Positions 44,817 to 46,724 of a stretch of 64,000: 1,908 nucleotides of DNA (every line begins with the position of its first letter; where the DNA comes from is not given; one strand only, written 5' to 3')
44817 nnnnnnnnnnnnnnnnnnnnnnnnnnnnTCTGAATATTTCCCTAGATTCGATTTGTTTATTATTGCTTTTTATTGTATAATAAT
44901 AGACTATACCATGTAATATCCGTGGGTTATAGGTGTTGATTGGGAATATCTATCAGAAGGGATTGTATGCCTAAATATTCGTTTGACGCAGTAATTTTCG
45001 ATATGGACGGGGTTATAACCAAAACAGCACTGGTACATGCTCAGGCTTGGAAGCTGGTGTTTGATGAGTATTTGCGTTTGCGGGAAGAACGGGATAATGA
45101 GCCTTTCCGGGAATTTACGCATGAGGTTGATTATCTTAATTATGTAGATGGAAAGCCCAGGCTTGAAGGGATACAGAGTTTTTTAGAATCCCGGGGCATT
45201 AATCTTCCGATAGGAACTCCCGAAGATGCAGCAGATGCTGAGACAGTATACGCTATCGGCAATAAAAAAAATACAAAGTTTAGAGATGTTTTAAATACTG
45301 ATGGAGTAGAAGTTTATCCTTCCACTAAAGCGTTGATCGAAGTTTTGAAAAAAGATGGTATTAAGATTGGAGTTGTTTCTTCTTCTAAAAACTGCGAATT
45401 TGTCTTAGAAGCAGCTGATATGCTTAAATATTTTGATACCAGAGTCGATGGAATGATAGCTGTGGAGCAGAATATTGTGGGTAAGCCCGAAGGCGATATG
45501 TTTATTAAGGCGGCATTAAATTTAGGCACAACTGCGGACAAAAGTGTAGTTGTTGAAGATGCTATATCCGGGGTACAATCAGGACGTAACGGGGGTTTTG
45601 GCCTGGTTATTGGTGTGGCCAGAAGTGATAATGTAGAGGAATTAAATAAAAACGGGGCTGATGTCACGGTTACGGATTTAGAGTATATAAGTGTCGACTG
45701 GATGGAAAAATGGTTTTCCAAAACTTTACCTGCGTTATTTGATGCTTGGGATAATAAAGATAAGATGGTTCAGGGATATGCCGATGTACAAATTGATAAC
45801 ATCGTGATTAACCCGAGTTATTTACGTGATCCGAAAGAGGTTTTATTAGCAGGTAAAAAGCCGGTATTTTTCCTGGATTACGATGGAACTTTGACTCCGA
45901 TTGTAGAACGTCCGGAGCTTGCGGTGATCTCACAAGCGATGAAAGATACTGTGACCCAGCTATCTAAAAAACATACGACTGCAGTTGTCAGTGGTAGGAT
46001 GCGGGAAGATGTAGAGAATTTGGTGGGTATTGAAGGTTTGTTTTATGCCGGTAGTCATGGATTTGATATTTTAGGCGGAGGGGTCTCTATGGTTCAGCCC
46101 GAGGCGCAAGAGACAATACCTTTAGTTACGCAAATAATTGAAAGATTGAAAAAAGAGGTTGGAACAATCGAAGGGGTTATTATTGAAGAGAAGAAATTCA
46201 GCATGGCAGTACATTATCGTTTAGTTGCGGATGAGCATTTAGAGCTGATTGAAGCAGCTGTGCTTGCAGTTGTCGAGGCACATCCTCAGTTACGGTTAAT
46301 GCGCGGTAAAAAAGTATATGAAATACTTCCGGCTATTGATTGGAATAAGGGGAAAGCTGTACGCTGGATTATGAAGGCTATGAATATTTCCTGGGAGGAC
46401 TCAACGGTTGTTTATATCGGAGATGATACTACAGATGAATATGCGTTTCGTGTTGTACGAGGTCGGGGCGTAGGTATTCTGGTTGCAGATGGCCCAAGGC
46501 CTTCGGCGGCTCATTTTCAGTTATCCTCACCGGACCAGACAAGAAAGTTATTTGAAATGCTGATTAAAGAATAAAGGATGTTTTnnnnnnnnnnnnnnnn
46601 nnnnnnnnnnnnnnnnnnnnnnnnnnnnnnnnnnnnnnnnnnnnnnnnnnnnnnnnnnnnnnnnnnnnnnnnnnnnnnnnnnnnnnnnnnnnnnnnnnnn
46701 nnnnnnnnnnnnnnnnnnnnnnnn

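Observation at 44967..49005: Rv2006/OtsB1-like domain repertoire split over two genes: beta-PGM::T6PP fusion followed by a GH65 phosphorylase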

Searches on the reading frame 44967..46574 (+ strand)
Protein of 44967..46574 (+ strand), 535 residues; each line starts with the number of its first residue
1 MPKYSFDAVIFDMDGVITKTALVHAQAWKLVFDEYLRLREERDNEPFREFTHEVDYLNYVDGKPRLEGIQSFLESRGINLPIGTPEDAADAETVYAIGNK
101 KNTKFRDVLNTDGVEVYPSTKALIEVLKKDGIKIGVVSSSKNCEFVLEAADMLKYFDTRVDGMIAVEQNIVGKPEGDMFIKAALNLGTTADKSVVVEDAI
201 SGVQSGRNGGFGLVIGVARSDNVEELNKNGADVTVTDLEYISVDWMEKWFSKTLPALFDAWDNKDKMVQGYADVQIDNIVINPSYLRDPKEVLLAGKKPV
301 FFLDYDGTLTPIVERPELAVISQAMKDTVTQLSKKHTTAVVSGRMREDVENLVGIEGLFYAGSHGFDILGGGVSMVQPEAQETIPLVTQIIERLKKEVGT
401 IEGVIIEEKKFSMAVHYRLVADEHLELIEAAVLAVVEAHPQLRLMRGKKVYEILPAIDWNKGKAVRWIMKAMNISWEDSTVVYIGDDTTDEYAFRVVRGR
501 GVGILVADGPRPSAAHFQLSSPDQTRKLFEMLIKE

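Call 7: search_protein_families(library=pfam, proteins=[window:44967-46574:+])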
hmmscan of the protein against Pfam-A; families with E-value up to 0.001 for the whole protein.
window:44967-46574:+ (535 aa): 4 families
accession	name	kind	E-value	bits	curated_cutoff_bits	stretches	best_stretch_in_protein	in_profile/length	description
PF02358.22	Trehalose_PPase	-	7.2e-52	176.3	27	1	302-521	1-233/235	Trehalose-phosphatase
PF00702.32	Hydrolase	-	1.6e-23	84.6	26.4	1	7-210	2-191/191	haloacid dehalogenase-like hydrolase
PF13419.12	HAD_2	-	8.9e-19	68.7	23.8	1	9-210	1-172/178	Haloacid dehalogenase-like hydrolase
PF08282.18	Hydrolase_3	-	2.8e-06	27.7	20.9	0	301-354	1-50/255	haloacid dehalogenase-like hydrolase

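Call 8: search_protein_families(library=ncbifam, proteins=[window:44967-46574:+])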
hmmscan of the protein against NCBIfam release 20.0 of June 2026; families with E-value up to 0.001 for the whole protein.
window:44967-46574:+ (535 aa): 29 families (the best 25 are shown)
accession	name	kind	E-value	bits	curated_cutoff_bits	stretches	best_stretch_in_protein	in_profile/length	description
TIGR00685.1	T6PP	equivalog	3.1e-51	174.6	68.05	1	296-534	1-250/250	trehalose-phosphatase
TIGR02009.1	PGMB-YQAB-SF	subfamily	1.2e-45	156.1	153.35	1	7-212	2-183/186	beta-phosphoglucomutase family hydrolase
NF011071.0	PRK14501.1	equivalog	2.1e-41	142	634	1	277-534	472-726/729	bifunctional alpha,alpha-trehalose-phosphate synthase (UDP-forming)/trehalose-phosphatase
TIGR01990.1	bPGM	equivalog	3.5e-30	105.4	189.4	1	7-216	2-185/187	beta-phosphoglucomutase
NF007560.0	PRK10187.1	equivalog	9.2e-28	97.3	327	1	298-533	14-244/266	trehalose-phosphatase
TIGR01484.1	HAD-SF-IIB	subfamily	5.5e-21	75.6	41.8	1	301-501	2-219/221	HAD-IIB family hydrolase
NF053653.1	InDiPhoBT2121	equivalog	1.9e-15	57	245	1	89-245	63-215/216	inorganic diphosphatase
TIGR01662.1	HAD-SF-IIIA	subfamily_domain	8.7e-15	55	44.6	1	112-210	22-132/141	HAD-IIIA family hydrolase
NF008000.0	PRK10725.1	equivalog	2.9e-13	50.4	215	1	96-212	70-181/188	fructose-1-phosphate/6-phosphogluconate phosphatase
NF008610.0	PRK11587.1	equivalog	1.6e-12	47.3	282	1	109-245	77-207/219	sugar phosphatase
TIGR01454.1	AHBA_synth_RP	hypoth_equivalog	7e-12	45.4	246.65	1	112-236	72-194/205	AHBA synthesis associated protein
TIGR01509.1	HAD-SF-IA-v3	subfamily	2.5e-11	44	29.4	1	105-214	55-152/154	HAD-IA family hydrolase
NF046057.1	bifunc_MtlD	equivalog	7.8e-11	41.1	800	1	107-210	84-185/683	bifunctional mannitol-1-phosphate dehydrogenase/phosphatase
NF008087.0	PRK10826.1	equivalog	2.7e-10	40.2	191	1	118-209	95-184/222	hexitol phosphatase HxpB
NF009804.0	PRK13288.1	equivalog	5.3e-10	39.1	218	1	112-211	79-176/215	pyrophosphatase PpaX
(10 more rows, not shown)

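Call 9: find_homologous_proteins(query=window:44967-46574:+)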
Query window:44967-46574:+ (535 aa): 4190 proteins with E <= 0.001 among 8000 candidates; the best 120 are listed.
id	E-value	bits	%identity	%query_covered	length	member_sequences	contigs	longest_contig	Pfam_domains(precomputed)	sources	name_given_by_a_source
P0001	0.0e+0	1195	100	100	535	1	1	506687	PF13419.13,PF00702.33,PF02358.23,PF08282.19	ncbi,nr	ncbi:MAG: trehalose-phosphatase [PVC group bacterium]|nr:trehalose-phosphatase [PVC group bacterium]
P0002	7.3e-261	884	74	98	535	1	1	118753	PF13419.13,PF00702.33,PF02358.23,PF08282.19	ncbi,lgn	ncbi:MAG: trehalose-phosphatase [Candidatus Omnitrophota bacterium]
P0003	1.9e-258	876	73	100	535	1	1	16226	PF13419.13,PF00702.33,PF02358.23,PF08282.19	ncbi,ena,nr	ncbi:MAG: trehalose-phosphatase [Candidatus Heimdallarchaeota archaeon]|nr:trehalose-phosphatase [Ca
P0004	2.1e-253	860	70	100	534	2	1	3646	PF13419.13,PF00702.33,PF02358.23,PF08282.19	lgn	-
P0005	2.2e-239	814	68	100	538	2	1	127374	PF13419.13,PF00702.33,PF02358.23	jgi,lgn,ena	-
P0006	2.7e-237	807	67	100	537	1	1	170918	PF13419.13,PF00702.33,PF02358.23,PF08282.19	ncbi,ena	-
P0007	2.8e-233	793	68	100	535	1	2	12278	PF13419.13,PF00702.33,PF02358.23,PF08282.19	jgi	-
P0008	3.9e-229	780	63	100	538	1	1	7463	PF13419.13,PF00702.33,PF02358.23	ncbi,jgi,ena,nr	ncbi:MAG: trehalose-phosphatase [Candidatus Omnitrophota bacterium]|nr:MAG: trehalose-phosphatase [C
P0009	9.7e-229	778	66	100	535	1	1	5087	PF13419.13,PF00702.33,PF02358.23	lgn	-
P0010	5.8e-223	759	63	100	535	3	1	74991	PF13419.13,PF00702.33,PF02358.23,PF08282.19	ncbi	-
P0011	6.0e-223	759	64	100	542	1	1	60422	PF13419.13,PF00702.33,PF02358.23,PF08282.19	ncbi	ncbi:MAG: trehalose-phosphatase [Candidatus Omnitrophota bacterium]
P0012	1.5e-222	758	65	99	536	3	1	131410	PF13419.13,PF00702.33,PF02358.23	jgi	-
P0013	9.9e-218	742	61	100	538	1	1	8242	PF13419.13,PF00702.33,PF02358.23,PF08282.19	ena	-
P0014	7.3e-217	739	63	99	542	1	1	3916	PF13419.13,PF00702.33,PF02358.23,PF08282.19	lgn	-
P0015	1.2e-216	739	64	100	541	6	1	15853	PF13419.13,PF00702.33,PF02358.23,PF08282.19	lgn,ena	-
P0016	5.7e-216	736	63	100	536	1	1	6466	PF13419.13,PF00702.33,PF02358.23,PF08282.19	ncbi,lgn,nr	ncbi:MAG: trehalose-phosphatase [Candidatus Omnitrophica bacterium]|nr:trehalose-phosphatase [Candid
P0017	2.7e-215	734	62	99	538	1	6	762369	PF13419.13,PF00702.33,PF02358.23,PF08282.19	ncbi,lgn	-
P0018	4.5e-215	733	62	100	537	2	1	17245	PF13419.13,PF00702.33,PF02358.23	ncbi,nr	ncbi:MAG: trehalose-phosphatase [Candidatus Omnitrophica bacterium]|nr:trehalose-phosphatase [Candid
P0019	9.9e-215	732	61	100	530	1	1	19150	PF13419.13,PF00702.33,PF02358.23,PF08282.19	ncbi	-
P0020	2.1e-214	731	61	100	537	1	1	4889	PF13419.13,PF00702.33,PF02358.23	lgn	-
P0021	3.9e-214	730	63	99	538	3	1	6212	PF13419.13,PF00702.33,PF02358.23,PF08282.19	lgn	-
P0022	4.0e-214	730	63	99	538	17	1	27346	PF13419.13,PF00702.33,PF02358.23,PF08282.19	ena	-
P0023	6.7e-214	729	61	100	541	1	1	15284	PF13419.13,PF00702.33,PF02358.23,PF08282.19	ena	-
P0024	1.4e-213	728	60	100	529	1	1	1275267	PF13419.13,PF00702.33,PF02358.23,PF08282.19,PF05116.20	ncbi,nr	ncbi:MAG: trehalose-phosphatase [Candidatus Omnitrophota bacterium]|nr:MAG: trehalose-phosphatase [C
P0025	1.9e-213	728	62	99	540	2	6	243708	PF13419.13,PF00702.33,PF02358.23,PF08282.19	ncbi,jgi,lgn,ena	-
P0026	1.9e-213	728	63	99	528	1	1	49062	PF13419.13,PF00702.33,PF02358.23,PF08282.19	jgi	-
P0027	2.0e-213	728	61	99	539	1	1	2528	PF13419.13,PF00702.33,PF02358.23,PF08282.19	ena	-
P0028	2.6e-213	728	61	100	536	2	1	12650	PF13419.13,PF00702.33,PF02358.23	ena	-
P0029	3.0e-213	727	62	99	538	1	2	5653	PF13419.13,PF00702.33,PF02358.23,PF08282.19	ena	-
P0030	3.0e-213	727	62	100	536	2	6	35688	PF13419.13,PF00702.33,PF02358.23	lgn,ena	-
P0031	4.4e-213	727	62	100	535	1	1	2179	PF13419.13,PF00702.33,PF02358.23,PF08282.19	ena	-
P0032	7.6e-213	726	62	99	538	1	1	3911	PF13419.13,PF00702.33,PF02358.23,PF08282.19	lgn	-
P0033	1.3e-212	725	60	100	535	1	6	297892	PF13419.13,PF00702.33,PF02358.23,PF13242.13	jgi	-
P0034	1.3e-212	725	62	100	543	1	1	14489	PF13419.13,PF00702.33,PF02358.23,PF08282.19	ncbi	-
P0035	1.5e-212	725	63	99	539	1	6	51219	PF13419.13,PF00702.33,PF02358.23,PF08282.19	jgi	-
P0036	1.7e-212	725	60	100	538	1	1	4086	PF13419.13,PF00702.33,PF02358.23,PF08282.19,PF05116.20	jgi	jgi:alpha,alpha-trehalase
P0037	5.7e-212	723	60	100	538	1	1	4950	PF13419.13,PF00702.33,PF02358.23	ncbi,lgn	-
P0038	6.1e-212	723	61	99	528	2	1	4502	PF13419.13,PF00702.33,PF02358.23,PF08282.19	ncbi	-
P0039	7.4e-212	723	61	99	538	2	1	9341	PF13419.13,PF00702.33,PF02358.23,PF08282.19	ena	-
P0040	9.0e-212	722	61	100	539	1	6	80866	PF13419.13,PF00702.33,PF02358.23,PF08282.19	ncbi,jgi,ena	-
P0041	1.3e-211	722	61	99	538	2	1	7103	PF13419.13,PF00702.33,PF02358.23,PF08282.19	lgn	-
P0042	1.3e-211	722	60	100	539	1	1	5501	PF13419.13,PF00702.33,PF02358.23,PF08282.19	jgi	jgi:alpha,alpha-trehalase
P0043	1.7e-211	721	61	99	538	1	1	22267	PF13419.13,PF00702.33,PF02358.23,PF08282.19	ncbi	-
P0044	2.1e-211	721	63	99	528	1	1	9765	PF13419.13,PF00702.33,PF02358.23,PF08282.19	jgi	-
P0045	3.4e-211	721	60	100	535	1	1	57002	PF13419.13,PF00702.33,PF02358.23,PF08282.19,PF13242.13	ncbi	ncbi:MAG: trehalose-phosphatase [Candidatus Omnitrophota bacterium]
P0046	4.0e-211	720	59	99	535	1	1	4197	PF13419.13,PF00702.33,PF02358.23,PF08282.19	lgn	-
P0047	8.3e-211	719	60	100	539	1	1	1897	PF13419.13,PF00702.33,PF02358.23,PF08282.19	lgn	-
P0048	8.8e-211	719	61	99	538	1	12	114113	PF13419.13,PF00702.33,PF02358.23,PF08282.19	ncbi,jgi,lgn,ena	-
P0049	1.8e-210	718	60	100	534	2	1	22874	PF13419.13,PF00702.33,PF02358.23,PF08282.19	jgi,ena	-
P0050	2.1e-210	718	62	99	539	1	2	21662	PF13419.13,PF00702.33,PF02358.23,PF08282.19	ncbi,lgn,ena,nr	ncbi:MAG: trehalose-phosphatase [Candidatus Omnitrophica bacterium]|nr:trehalose-phosphatase [Candid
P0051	2.1e-210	718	60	100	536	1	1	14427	PF13419.13,PF00702.33,PF02358.23,PF08282.19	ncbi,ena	-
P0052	3.1e-210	717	62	99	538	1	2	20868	PF13419.13,PF00702.33,PF02358.23,PF08282.19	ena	-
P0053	4.7e-210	717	61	100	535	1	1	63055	PF13419.13,PF00702.33,PF02358.23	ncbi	ncbi:MAG: trehalose-phosphatase [Candidatus Omnitrophota bacterium]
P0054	5.0e-210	717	60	100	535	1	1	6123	PF13419.13,PF00702.33,PF02358.23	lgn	-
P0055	5.9e-210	716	59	100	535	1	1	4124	PF13419.13,PF00702.33,PF02358.23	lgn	-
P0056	1.1e-209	716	61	99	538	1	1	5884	PF13419.13,PF00702.33,PF02358.23,PF08282.19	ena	-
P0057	1.4e-209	715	59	99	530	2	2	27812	PF13419.13,PF00702.33,PF02358.23,PF08282.19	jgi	-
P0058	2.4e-209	714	59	100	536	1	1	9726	PF13419.13,PF00702.33,PF02358.23,PF08282.19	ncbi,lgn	-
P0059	2.4e-209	714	60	100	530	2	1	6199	PF13419.13,PF00702.33,PF02358.23,PF08282.19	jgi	-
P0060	3.3e-209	714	61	100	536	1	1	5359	PF13419.13,PF00702.33,PF02358.23,PF08282.19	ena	-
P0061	3.7e-209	714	60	100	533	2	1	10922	PF13419.13,PF00702.33,PF02358.23,PF08282.19,PF13242.13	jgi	-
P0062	4.2e-209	714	60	100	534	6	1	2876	PF13419.13,PF00702.33,PF02358.23,PF08282.19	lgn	-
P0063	5.9e-209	713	60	100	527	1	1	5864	PF13419.13,PF00702.33,PF02358.23,PF08282.19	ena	-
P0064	8.6e-209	713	61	100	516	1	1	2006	PF13419.13,PF00702.33,PF02358.23,PF08282.19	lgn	-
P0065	8.6e-209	713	59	100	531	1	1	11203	PF13419.13,PF00702.33,PF02358.23,PF08282.19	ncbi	-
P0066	1.0e-208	712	61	100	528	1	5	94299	PF13419.13,PF00702.33,PF02358.23,PF08282.19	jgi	-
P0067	1.1e-208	712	60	100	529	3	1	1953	PF13419.13,PF00702.33,PF02358.23,PF08282.19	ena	-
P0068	1.1e-208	712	61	100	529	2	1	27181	PF13419.13,PF00702.33,PF02358.23,PF08282.19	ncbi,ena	-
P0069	1.2e-208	712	61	100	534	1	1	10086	PF13419.13,PF00702.33,PF02358.23,PF13242.13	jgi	-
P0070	1.5e-208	712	60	99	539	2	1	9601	PF13419.13,PF00702.33,PF02358.23,PF08282.19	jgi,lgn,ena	-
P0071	1.6e-208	712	60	100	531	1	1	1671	PF13419.13,PF00702.33,PF02358.23,PF08282.19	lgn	-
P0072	2.4e-208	711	60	100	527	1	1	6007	PF13419.13,PF00702.33,PF02358.23,PF08282.19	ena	-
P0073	3.0e-208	711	61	99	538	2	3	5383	PF13419.13,PF00702.33,PF02358.23,PF08282.19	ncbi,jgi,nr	ncbi:MAG: trehalose-phosphatase [Candidatus Omnitrophica bacterium]|nr:trehalose-phosphatase [Candid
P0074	3.7e-208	711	61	100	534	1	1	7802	PF13419.13,PF00702.33,PF02358.23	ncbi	ncbi:MAG: trehalose-phosphatase [Candidatus Omnitrophota bacterium]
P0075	8.2e-208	709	59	100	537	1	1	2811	PF13419.13,PF00702.33,PF02358.23,PF08282.19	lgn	-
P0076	1.4e-207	709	60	99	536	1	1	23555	PF13419.13,PF00702.33,PF02358.23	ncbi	ncbi:trehalose-phosphatase [Candidatus Omnitrophota bacterium]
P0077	1.6e-207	708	57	100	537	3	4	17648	PF13419.13,PF00702.33,PF02358.23,PF08282.19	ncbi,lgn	-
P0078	1.7e-207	708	60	100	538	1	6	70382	PF13419.13,PF00702.33,PF02358.23,PF08282.19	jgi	jgi:alpha,alpha-trehalase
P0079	1.7e-207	708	60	99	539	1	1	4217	PF13419.13,PF00702.33,PF02358.23,PF08282.19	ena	-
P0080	2.0e-207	708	60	100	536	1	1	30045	PF13419.13,PF00702.33,PF02358.23,PF08282.19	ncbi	ncbi:trehalose-phosphatase [Candidatus Omnitrophota bacterium]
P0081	2.2e-207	708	61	99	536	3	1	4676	PF13419.13,PF00702.33,PF02358.23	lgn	-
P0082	2.5e-207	708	61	100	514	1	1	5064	PF13419.13,PF00702.33,PF02358.23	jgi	jgi:trehalose 6-phosphate phosphatase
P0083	3.6e-207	707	58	100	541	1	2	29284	PF13419.13,PF00702.33,PF02358.23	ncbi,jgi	ncbi:MAG: trehalose-phosphatase [Candidatus Omnitrophota bacterium]|jgi:alpha,alpha-trehalase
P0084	5.1e-207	707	61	100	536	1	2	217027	PF13419.13,PF00702.33,PF02358.23,PF08282.19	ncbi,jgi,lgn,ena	-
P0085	5.2e-207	707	58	100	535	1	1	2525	PF13419.13,PF00702.33,PF02358.23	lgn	-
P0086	8.0e-207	706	59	100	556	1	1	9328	PF13419.13,PF00702.33,PF02358.23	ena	-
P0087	1.6e-206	705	59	100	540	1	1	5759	PF13419.13,PF00702.33,PF02358.23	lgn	-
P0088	2.7e-206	704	61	100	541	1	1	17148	PF13419.13,PF00702.33,PF02358.23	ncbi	ncbi:trehalose-phosphatase [Candidatus Omnitrophota bacterium]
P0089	3.2e-206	704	61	99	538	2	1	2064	PF13419.13,PF00702.33,PF02358.23,PF08282.19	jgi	-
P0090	5.9e-206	703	61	100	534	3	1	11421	PF13419.13,PF00702.33,PF02358.23,PF08282.19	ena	-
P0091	6.7e-206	703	60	99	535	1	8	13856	PF13419.13,PF00702.33,PF02358.23,PF08282.19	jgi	-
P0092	7.0e-206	703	60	99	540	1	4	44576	PF13419.13,PF00702.33,PF02358.23,PF08282.19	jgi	jgi:trehalose-phosphatase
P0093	7.7e-206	703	61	100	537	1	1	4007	PF13419.13,PF00702.33,PF02358.23,PF08282.19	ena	-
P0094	9.9e-206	703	58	100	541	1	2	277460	PF13419.13,PF00702.33,PF02358.23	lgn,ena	-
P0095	1.3e-205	702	58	100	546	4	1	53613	PF13419.13,PF00702.33,PF02358.23,PF08282.19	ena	-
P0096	1.4e-205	702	60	100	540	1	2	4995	PF13419.13,PF00702.33,PF02358.23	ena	-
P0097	1.7e-205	702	61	99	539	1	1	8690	PF13419.13,PF00702.33,PF02358.23,PF08282.19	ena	-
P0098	1.9e-205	702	61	99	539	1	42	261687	PF13419.13,PF00702.33,PF02358.23,PF08282.19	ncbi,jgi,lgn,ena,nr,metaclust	ncbi:MAG: trehalose-phosphatase [Candidatus Susulua stagnicola]|nr:trehalose-phosphatase [Candidatus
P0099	5.5e-205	700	59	99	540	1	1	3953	PF13419.13,PF00702.33,PF02358.23,PF08282.19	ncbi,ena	-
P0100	6.2e-205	700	58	99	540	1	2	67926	PF13419.13,PF00702.33,PF02358.23,PF08282.19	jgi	-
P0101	6.8e-205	700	60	99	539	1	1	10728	PF13419.13,PF00702.33,PF02358.23,PF08282.19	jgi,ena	-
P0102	8.1e-205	699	60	99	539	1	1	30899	PF13419.13,PF00702.33,PF02358.23,PF08282.19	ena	-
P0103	8.4e-205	699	59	100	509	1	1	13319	PF13419.13,PF00702.33,PF02358.23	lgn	-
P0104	9.9e-205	699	61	99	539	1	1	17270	PF13419.13,PF00702.33,PF02358.23,PF08282.19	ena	-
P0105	1.1e-204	699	59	99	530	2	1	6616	PF13419.13,PF00702.33,PF02358.23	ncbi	-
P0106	1.8e-204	698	59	100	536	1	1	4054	PF13419.13,PF00702.33,PF02358.23,PF08282.19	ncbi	-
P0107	2.1e-204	698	60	100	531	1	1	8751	PF13419.13,PF00702.33,PF02358.23,PF08282.19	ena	-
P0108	2.3e-204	698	60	100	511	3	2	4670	PF13419.13,PF00702.33,PF02358.23,PF08282.19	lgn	-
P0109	2.4e-204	698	60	100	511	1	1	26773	PF13419.13,PF00702.33,PF02358.23,PF08282.19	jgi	jgi:alpha,alpha-trehalase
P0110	5.1e-204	697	59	100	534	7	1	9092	PF13419.13,PF00702.33,PF02358.23,PF08282.19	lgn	-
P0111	9.6e-204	696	59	100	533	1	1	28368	PF13419.13,PF00702.33,PF02358.23,PF13242.13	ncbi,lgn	ncbi:MAG: trehalose-phosphatase [Candidatus Omnitrophota bacterium]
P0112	1.2e-203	696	58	100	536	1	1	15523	PF13419.13,PF00702.33,PF02358.23,PF08282.19,PF05116.20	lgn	-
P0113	1.4e-203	695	60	100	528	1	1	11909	PF13419.13,PF00702.33,PF02358.23,PF08282.19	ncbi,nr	ncbi:MAG: trehalose-phosphatase [Candidatus Omnitrophica bacterium]|nr:trehalose-phosphatase [Candid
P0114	1.5e-203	695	59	100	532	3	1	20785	PF13419.13,PF00702.33,PF02358.23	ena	-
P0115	4.7e-203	694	58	99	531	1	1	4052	PF13419.13,PF00702.33,PF02358.23,PF08282.19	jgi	jgi:trehalose 6-phosphate phosphatase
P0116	5.0e-203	694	58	100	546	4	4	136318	PF13419.13,PF00702.33,PF02358.23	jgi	-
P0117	6.3e-203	693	59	100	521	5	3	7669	PF13419.13,PF00702.33,PF02358.23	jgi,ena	-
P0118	7.1e-203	693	58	100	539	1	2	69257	PF13419.13,PF00702.33,PF02358.23,PF08282.19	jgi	-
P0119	8.0e-203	693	57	100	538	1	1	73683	PF13419.13,PF00702.33,PF02358.23,PF08282.19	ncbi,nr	ncbi:MAG: trehalose-phosphatase [Candidatus Omnitrophica bacterium]|nr:trehalose-phosphatase [Candid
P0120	1.2e-202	692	60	100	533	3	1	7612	PF13419.13,PF00702.33,PF02358.23,PF08282.19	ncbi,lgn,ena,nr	ncbi:MAG: trehalose-phosphatase [Candidatus Omnitrophica bacterium]|nr:trehalose-phosphatase [Candid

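Call 11: search_solved_structures(query=window:44967-46574:+, max_evalue=0.001)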
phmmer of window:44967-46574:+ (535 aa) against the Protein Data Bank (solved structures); distinct sequences matched with E-value up to 0.001: 49.
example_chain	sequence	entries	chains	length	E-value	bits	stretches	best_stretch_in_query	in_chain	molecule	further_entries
8h5s_A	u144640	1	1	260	6.1e-60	206.6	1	8-239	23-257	Beta-phosphoglucomutase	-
5gvx_A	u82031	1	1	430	5.5e-54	186.9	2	294-532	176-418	Trehalose-phosphate phosphatase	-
5olw_A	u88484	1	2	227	3.1e-20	75.6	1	6-248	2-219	Beta-phosphoglucomutase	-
1lvh_A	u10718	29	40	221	3.3e-20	75.5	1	6-248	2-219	beta-phosphoglucomutase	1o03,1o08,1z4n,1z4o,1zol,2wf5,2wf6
6hdh_A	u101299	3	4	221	3.7e-20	75.3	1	6-248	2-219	Beta-phosphoglucomutase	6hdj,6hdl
6hdi_A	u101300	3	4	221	4.1e-20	75.2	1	6-248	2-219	Beta-phosphoglucomutase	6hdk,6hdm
6i03_A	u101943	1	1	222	1.3e-19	73.6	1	6-248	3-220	Beta-phosphoglucomutase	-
5o6p_A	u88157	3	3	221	1.5e-19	73.3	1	6-248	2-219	Beta-phosphoglucomutase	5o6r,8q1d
6hdf_A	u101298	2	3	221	1.6e-19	73.2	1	6-248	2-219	Beta-phosphoglucomutase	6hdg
6h8y_A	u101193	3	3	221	1.6e-19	73.2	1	6-248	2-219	Beta-phosphoglucomutase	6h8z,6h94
5ojz_A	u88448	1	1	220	1.7e-19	73.2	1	6-248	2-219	Beta-phosphoglucomutase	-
6h90_A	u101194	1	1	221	1.8e-19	73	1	6-248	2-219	Beta-phosphoglucomutase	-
3fm9_A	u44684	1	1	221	2.1e-19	72.9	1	6-248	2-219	Beta-phosphoglucomutase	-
6ydj_A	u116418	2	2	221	3.8e-19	72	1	6-248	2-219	Beta-phosphoglucomutase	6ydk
5ok0_A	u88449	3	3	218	5.5e-19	71.5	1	6-245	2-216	Beta-phosphoglucomutase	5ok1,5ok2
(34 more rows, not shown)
